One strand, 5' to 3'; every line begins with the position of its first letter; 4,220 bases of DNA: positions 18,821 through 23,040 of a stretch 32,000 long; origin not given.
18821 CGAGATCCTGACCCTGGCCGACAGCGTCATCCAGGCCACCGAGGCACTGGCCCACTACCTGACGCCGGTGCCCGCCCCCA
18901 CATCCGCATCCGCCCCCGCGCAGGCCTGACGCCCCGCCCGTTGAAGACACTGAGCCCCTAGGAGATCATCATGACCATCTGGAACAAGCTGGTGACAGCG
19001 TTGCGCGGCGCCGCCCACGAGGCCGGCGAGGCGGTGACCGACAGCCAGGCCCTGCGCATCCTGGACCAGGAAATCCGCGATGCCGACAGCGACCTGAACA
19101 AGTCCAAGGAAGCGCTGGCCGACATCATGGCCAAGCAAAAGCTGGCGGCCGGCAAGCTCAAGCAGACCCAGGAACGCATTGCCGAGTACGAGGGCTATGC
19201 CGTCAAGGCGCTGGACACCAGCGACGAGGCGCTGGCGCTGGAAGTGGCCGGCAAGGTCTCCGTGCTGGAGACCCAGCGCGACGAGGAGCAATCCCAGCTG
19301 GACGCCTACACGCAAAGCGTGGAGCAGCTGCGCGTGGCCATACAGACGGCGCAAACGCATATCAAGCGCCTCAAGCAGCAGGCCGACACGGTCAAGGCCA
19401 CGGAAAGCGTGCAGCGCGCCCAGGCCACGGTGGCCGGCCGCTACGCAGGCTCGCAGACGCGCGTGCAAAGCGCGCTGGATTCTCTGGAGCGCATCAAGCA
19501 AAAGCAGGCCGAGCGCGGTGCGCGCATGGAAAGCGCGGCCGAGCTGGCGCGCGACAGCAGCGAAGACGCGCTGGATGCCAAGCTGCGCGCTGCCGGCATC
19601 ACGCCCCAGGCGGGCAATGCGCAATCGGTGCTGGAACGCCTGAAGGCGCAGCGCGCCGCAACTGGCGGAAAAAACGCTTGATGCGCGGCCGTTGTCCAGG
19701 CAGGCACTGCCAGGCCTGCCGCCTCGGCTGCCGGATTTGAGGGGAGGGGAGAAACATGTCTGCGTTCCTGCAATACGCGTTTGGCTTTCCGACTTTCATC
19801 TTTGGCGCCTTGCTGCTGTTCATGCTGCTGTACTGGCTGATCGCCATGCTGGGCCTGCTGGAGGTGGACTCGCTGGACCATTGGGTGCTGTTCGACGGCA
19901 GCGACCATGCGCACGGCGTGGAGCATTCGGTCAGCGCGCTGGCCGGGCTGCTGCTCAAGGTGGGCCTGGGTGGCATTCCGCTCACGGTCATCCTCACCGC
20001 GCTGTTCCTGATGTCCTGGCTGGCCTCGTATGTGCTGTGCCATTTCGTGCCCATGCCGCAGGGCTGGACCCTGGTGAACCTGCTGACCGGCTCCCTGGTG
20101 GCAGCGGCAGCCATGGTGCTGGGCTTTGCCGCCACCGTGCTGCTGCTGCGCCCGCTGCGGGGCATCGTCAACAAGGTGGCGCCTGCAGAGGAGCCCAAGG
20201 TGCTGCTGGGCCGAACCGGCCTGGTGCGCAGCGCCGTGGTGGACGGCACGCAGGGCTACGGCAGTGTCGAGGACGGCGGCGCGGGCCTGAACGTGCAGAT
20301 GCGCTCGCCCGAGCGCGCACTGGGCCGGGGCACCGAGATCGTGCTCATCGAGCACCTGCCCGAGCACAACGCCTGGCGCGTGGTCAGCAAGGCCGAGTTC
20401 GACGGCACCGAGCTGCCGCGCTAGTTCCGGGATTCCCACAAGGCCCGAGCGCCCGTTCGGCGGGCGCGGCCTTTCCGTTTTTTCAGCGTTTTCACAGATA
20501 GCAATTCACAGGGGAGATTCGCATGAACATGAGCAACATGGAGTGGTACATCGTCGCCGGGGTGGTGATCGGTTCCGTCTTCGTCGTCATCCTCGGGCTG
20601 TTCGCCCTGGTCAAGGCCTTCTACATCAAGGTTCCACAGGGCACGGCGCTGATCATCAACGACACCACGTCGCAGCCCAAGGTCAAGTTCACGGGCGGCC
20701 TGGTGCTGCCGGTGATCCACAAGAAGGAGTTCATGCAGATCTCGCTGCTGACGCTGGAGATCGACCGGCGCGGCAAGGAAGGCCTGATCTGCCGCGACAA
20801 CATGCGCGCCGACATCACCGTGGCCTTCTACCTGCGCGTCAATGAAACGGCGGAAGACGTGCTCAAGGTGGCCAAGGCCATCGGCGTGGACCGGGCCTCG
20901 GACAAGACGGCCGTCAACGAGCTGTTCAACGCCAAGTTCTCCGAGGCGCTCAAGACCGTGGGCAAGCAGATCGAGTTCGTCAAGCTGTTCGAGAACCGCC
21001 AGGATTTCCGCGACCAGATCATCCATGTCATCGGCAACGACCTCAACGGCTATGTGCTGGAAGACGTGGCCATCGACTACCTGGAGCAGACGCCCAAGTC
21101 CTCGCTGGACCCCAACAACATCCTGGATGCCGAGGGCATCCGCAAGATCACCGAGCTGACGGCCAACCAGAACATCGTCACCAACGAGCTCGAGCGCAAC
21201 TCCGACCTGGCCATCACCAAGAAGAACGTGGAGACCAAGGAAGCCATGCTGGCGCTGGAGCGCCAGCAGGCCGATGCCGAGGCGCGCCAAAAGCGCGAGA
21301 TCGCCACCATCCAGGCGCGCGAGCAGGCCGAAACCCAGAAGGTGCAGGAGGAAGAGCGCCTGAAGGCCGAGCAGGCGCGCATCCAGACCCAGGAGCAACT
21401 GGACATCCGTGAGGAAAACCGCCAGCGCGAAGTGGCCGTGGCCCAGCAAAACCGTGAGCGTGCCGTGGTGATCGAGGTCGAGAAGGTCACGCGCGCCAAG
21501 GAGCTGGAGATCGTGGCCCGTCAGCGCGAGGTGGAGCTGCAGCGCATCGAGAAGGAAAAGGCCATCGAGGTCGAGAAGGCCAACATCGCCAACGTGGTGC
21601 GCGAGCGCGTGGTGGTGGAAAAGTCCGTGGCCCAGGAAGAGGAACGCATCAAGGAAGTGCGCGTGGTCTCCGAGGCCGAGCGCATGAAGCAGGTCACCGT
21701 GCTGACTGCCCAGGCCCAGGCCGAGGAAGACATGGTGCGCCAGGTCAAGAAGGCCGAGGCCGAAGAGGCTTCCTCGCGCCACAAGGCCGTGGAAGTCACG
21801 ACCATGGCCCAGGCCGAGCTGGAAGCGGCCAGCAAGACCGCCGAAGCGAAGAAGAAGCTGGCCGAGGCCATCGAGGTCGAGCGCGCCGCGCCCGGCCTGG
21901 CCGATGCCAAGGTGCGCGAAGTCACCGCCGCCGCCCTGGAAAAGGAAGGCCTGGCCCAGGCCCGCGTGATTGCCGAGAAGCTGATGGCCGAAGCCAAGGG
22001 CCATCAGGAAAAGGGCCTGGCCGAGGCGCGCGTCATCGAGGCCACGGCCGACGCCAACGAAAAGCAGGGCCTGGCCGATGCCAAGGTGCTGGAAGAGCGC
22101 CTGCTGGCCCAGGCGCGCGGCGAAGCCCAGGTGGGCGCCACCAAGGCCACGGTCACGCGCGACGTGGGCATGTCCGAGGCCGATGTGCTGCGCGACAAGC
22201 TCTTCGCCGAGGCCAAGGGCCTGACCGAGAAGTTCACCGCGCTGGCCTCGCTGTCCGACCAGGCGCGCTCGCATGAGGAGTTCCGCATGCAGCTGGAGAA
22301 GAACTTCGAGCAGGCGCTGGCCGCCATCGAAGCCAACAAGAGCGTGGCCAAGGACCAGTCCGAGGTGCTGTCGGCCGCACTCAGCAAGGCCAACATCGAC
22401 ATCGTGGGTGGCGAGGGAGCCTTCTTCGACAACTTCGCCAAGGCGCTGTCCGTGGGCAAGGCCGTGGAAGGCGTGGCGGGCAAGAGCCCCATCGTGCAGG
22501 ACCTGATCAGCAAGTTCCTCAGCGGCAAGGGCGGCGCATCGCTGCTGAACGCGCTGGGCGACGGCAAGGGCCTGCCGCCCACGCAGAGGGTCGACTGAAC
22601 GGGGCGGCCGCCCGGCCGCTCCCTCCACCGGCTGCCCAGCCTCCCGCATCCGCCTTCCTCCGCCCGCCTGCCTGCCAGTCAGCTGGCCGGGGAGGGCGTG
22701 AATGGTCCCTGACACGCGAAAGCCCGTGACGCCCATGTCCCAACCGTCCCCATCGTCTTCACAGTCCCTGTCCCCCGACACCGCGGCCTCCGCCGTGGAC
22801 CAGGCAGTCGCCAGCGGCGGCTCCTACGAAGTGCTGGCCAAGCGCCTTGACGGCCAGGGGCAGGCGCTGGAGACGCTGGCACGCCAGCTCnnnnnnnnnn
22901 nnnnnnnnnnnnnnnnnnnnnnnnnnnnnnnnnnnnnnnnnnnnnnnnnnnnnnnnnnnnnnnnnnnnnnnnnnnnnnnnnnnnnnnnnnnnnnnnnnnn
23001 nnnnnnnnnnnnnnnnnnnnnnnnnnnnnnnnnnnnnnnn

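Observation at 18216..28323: Five co-oriented genes (YjfI-like, PspA/IM30, YqiJ/NfeD-like, flotillin, 1873-aa AAA+) as one candidate membrane-remodelling machine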

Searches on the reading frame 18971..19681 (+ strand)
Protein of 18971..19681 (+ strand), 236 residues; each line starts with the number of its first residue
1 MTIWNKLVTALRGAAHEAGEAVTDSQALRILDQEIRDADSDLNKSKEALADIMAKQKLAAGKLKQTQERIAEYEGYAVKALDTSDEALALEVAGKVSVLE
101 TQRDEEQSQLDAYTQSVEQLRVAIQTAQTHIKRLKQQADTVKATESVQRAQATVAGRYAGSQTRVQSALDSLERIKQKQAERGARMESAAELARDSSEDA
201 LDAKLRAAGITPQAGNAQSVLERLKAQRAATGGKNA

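Call 3: search_protein_families(library=pfam, proteins=[window:18971-19681:+], max_evalue=0.01)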
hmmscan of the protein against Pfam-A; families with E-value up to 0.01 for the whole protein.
window:18971-19681:+ (236 aa): 1 family
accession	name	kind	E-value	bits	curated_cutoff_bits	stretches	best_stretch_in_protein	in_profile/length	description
PF04012.17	PspA_IM30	-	9.3e-49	166.4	33.9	1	2-228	1-218/220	PspA/IM30 family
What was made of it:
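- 18971..19681 (+): bacB-like gene (236 aa), PspA/IM30 family (YjfJ type). Pfam 166 bits against a 33.9-bit cut-off (call 3).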

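Call 6: search_protein_families(library=padloc, proteins=[window:18971-19681:+], max_evalue=0.01)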
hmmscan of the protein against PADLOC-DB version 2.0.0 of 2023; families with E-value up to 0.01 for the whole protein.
window:18971-19681:+ (236 aa): 3 families
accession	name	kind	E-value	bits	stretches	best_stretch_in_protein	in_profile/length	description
PDLC03865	LmuB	-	6.3e-06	22.7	1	27-186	567-726/1007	-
PDLC00582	JetC3|JetC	-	0.0044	12.9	1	29-196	787-955/1472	DUF3584 domain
PDLC00519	JetC1|JetC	-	0.0071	12.6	1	24-182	628-783/1097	DUF3584 domain; MukB-like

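Call 7: search_protein_families(library=ncbifam, proteins=[window:18971-19681:+], max_evalue=0.01)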
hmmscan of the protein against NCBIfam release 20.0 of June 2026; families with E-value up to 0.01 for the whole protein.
window:18971-19681:+ (236 aa): 1 family
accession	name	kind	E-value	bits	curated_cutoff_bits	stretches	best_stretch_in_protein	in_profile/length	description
NF002572.0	PRK02224.1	equivalog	0.00029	19.3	1087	1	16-226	373-593/888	DNA double-strand break repair ATPase Rad50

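Call 57: search_solved_structures(query=window:18971-19681:+, max_evalue=0.01)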
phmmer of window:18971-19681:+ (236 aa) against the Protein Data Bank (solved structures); distinct sequences matched with E-value up to 0.01: 8.
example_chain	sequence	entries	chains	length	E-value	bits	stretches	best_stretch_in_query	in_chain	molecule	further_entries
8qfv_0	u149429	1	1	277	4.8e-05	26.8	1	27-207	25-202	Protein sll0617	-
8qbr_A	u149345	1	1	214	5.7e-05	26.5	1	28-196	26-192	Membrane-associated protein Vipp1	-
8qbv_A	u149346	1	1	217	7e-05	26.2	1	28-197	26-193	Membrane-associated protein Vipp1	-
8qhv_0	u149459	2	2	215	8.7e-05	25.9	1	28-206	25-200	Membrane-associated protein Vipp1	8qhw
6zvr_B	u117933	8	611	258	9e-05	25.9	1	28-198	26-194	Vipp1 | Phage shock protein A, PspA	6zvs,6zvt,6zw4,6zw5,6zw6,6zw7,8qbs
8qbw_A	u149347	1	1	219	9.1e-05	25.9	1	28-197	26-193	Phage shock protein A, PspA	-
7o3w_D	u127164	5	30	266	9.3e-05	25.8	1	28-207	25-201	Protein sll0617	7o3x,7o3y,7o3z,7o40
8qhx_D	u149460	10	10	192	0.00025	24.4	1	29-206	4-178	Membrane-associated protein Vipp1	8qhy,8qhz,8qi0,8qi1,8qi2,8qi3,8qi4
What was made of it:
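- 18971..19681 (+): Matches Vipp1/PspA structures (call 57).
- On PspA/IM30 (ESCRT-III superfamily): Vipp1/PspA chains match at E 5e-5 to 2.5e-4 (call 57).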

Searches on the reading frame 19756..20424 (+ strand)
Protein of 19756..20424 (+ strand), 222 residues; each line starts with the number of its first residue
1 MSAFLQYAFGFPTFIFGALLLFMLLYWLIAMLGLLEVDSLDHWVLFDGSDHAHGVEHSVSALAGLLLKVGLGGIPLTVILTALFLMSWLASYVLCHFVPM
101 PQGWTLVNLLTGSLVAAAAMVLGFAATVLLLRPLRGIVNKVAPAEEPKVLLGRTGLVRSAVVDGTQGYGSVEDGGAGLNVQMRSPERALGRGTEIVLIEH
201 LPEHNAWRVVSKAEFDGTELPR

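Call 3: search_protein_families(library=pfam, proteins=[window:19756-20424:+], max_evalue=0.01)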
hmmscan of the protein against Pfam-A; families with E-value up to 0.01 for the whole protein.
window:19756-20424:+ (222 aa): 0 families

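Call 6: search_protein_families(library=padloc, proteins=[window:19756-20424:+], max_evalue=0.01)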
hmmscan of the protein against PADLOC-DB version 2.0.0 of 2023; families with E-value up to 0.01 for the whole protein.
window:19756-20424:+ (222 aa): 0 families

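Call 7: search_protein_families(library=ncbifam, proteins=[window:19756-20424:+], max_evalue=0.01)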
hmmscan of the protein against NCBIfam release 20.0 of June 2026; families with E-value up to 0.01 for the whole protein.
window:19756-20424:+ (222 aa): 0 families

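Call 21: search_protein_families(library=pfam, proteins=[window:19756-20424:+], max_evalue=10)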
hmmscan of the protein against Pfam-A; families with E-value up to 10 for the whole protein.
window:19756-20424:+ (222 aa): 0 families
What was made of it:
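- On SPFH/flotillin (YqiK type): The window protein itself has no Pfam hit (calls 3, 21).
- Checked: The window's genes 3 and 4 give no Pfam hit themselves (calls 3, 21).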

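Call 76: search_solved_structures(query=A6, max_evalue=1)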
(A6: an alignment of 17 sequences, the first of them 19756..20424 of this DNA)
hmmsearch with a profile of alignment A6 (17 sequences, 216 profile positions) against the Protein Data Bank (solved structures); distinct sequences matched with E-value up to 1: 2.
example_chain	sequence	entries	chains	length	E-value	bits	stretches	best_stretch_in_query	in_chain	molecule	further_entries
2k14_A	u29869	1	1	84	0.2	14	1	139-196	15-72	YuaF protein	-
7osv_A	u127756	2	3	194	0.46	12.8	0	181-205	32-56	DeNovoTIM6-SB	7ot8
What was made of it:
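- On YqiJ / short NfeD: YuaF 2K14 matches at E 0.2 at the expected position (call 76).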

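Call 79: search_protein_families(library=pfam, alignment_id=A6, max_evalue=0.1)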
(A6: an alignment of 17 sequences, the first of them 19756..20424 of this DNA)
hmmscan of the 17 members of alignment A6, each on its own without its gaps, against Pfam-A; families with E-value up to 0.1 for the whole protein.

A. member 1, window:19756-20424:+ (222 aa): 0 families

B. families by the number of members that match (of 17 scanned): 6 families
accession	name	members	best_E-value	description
PF22807.2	TrAA12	1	1.4e-05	TrAA12-like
PF07264.17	EI24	1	0.00039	Sulfate transporter CysZ/Etoposide-induced protein 2.4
PF07290.17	YqiJ_OB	1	0.013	Inner membrane protein YqiJ, OB-fold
PF24432.1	DUF7555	1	0.014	Family of unknown function (DUF7555)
PF21001.2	YqiJ_N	1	0.02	Inner membrane protein YqiJ, N-terminal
PF05279.16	Asp-B-Hydro_N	1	0.041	Aspartyl beta-hydroxylase N-terminal region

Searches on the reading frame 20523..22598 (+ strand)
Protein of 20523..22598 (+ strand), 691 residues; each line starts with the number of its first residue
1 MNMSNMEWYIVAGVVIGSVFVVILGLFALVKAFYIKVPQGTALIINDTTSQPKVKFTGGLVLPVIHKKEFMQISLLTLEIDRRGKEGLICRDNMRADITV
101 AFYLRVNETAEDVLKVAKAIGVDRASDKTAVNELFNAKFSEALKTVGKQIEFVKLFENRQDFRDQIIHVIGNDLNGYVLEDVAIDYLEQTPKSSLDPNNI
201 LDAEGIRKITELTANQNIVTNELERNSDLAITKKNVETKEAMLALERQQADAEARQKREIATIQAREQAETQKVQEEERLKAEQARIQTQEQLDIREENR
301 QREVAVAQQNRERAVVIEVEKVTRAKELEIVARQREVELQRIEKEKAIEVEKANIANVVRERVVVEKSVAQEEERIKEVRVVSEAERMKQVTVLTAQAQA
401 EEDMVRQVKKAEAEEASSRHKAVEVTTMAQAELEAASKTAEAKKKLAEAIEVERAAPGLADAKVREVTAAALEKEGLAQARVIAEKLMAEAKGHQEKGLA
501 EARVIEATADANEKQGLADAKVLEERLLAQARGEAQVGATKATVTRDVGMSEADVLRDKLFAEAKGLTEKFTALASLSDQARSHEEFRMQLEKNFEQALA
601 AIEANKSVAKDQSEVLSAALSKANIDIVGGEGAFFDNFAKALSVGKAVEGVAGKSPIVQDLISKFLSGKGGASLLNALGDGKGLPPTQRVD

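Call 3: search_protein_families(library=pfam, proteins=[window:20523-22598:+], max_evalue=0.01)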
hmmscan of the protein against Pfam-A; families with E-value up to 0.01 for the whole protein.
window:20523-22598:+ (691 aa): 0 families

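Call 6: search_protein_families(library=padloc, proteins=[window:20523-22598:+], max_evalue=0.01)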
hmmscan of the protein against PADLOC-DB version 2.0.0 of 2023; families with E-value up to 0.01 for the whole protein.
window:20523-22598:+ (691 aa): 0 families

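Call 7: search_protein_families(library=ncbifam, proteins=[window:20523-22598:+], max_evalue=0.01)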
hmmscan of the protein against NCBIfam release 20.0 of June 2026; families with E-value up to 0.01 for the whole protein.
window:20523-22598:+ (691 aa): 1 family
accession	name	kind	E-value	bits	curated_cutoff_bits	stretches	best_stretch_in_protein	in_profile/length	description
NF058507.1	FlotScfldFlot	equivalog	0.00019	20.6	700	1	54-321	54-314/477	flotillin lipid rafts scaffold protein FloT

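Call 21: search_protein_families(library=pfam, proteins=[window:20523-22598:+], max_evalue=10)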
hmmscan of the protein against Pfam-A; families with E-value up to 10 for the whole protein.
window:20523-22598:+ (691 aa): 2 families
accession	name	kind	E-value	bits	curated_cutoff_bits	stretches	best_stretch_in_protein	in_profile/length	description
PF22914.2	Fibulin_C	-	0.32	11.7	24.6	1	280-330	23-73/99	Fibulin C-terminal Ig-like domain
PF02529.20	PetG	-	3.1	8.2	23.7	1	10-27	5-22/36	Cytochrome B6-F complex subunit 5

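Call 22: search_solved_structures(query=window:20523-22598:+, max_evalue=1)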
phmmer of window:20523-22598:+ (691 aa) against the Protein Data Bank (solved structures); distinct sequences matched with E-value up to 1: 0.

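Call 75: search_solved_structures(query=A5, max_evalue=0.01)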
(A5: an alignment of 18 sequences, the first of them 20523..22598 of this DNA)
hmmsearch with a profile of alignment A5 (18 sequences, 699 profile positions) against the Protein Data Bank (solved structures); distinct sequences matched with E-value up to 0.01: 0.
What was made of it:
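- Tried and rejected: Pfam searches and single-sequence or profile searches of PDB gave nothing for the window's own proteins 3 and 4 (calls 3, 21, 22, 75, 76).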

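Call 78: search_protein_families(library=pfam, alignment_id=A5, max_evalue=0.1)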
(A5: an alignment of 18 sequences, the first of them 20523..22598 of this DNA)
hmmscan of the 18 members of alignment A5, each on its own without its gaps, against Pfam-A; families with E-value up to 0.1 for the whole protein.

A. member 1, window:20523-22598:+ (691 aa): 0 families

B. families by the number of members that match (of 18 scanned): 4 families
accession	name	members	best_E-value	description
PF01145.31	Band_7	2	9e-07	SPFH domain / Band 7 family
PF11188.13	DUF2975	2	0.0079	Protein of unknown function (DUF2975)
PF18303.6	Saf_2TM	1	0.076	SAVED-fused 2TM effector domain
PF17927.7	Ins134_P3_kin_N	1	0.077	Inositol 1,3,4-trisphosphate 5/6-kinase pre-ATP-grasp domain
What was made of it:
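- On SPFH/flotillin (YqiK type): Band_7 is hit by 2 of 18 orthologues (E 9e-7; call 78).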

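Call 86: list_cluster_members(proteins=[P0001, window:20523-22598:+])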
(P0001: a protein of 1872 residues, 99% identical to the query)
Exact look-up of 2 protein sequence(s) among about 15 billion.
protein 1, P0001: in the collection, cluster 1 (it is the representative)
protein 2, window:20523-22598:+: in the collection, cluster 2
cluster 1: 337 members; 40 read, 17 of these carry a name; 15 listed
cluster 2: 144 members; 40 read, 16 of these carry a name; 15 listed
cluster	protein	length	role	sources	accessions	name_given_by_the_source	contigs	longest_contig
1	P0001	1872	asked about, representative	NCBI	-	-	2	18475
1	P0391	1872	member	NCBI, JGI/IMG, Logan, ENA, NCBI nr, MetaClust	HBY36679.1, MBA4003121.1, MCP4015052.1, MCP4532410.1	MAG: DNA repair protein [Delftia sp. 13_1_40CM_3_66_6] | DNA repair protein [Delftia sp.] | \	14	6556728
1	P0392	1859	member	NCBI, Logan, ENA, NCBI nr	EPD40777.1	hypothetical protein HMPREF9701_02148 [Delftia acidovorans CCUG 274B]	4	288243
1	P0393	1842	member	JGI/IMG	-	hypothetical protein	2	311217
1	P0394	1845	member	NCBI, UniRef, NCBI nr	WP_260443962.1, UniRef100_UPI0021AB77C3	DNA repair ATPase [Delftia sp. HK171] | DNA repair ATPase n=1 Tax=Delftia sp. HK171 TaxID=1920191 RepID=UPI0021AB77C3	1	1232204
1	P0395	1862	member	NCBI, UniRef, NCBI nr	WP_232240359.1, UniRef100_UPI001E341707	DNA repair ATPase [Delftia sp. HK171] | DNA repair ATPase n=1 Tax=Delftia sp. HK171 TaxID=1920191 RepID=UPI001E341707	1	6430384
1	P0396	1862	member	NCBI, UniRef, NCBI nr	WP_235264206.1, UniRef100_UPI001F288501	DNA repair ATPase [Delftia sp. RIT313] | DNA repair ATPase n=1 Tax=Delftia sp. RIT313 TaxID=1468410 RepID=UPI001F288501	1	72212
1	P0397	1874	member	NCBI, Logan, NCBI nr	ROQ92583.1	ATPase family protein associated with various cellular activities (AAA) [Delftia ...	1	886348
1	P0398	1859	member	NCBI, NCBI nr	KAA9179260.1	AAA family ATPase [Delftia sp. BR1]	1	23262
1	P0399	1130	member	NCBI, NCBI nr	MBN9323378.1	MAG: DNA repair ATPase, partial [Delftia acidovorans] | DNA repair ATPase [Delftia acidovorans]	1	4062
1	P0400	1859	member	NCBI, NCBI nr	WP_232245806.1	DNA repair ATPase [Delftia acidovorans]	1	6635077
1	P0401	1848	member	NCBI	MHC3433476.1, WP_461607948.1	DNA repair ATPase [Delftia lacustris]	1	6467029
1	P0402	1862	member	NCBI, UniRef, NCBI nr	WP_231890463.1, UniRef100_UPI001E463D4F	DNA repair ATPase [Delftia sp. GW456-R20] | DNA repair ATPase n=1 Tax=Delftia sp. GW456-R20 TaxID=1827145 RepID=UPI001E463D4F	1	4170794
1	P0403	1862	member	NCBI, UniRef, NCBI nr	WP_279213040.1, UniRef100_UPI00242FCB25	DNA repair ATPase [Delftia acidovorans] | DNA repair ATPase n=1 Tax=Delftia acidovorans TaxID=80866 RepID=UPI00242FCB25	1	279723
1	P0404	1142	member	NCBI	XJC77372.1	AAA family ATPase [Delftia tsuruhatensis]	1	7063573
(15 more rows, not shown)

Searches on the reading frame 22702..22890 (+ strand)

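Call 111: search_protein_families(library=pfam, proteins=[window:22702-22890:+], max_evalue=1)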
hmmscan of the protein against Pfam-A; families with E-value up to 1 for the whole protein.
window:22702-22890:+ (63 aa): 1 family
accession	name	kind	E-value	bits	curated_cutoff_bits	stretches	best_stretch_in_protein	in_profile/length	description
PF14061.12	Mtf2_C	-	0.018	15.7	27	1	36-54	19-37/48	Polycomb-like MTF2 factor 2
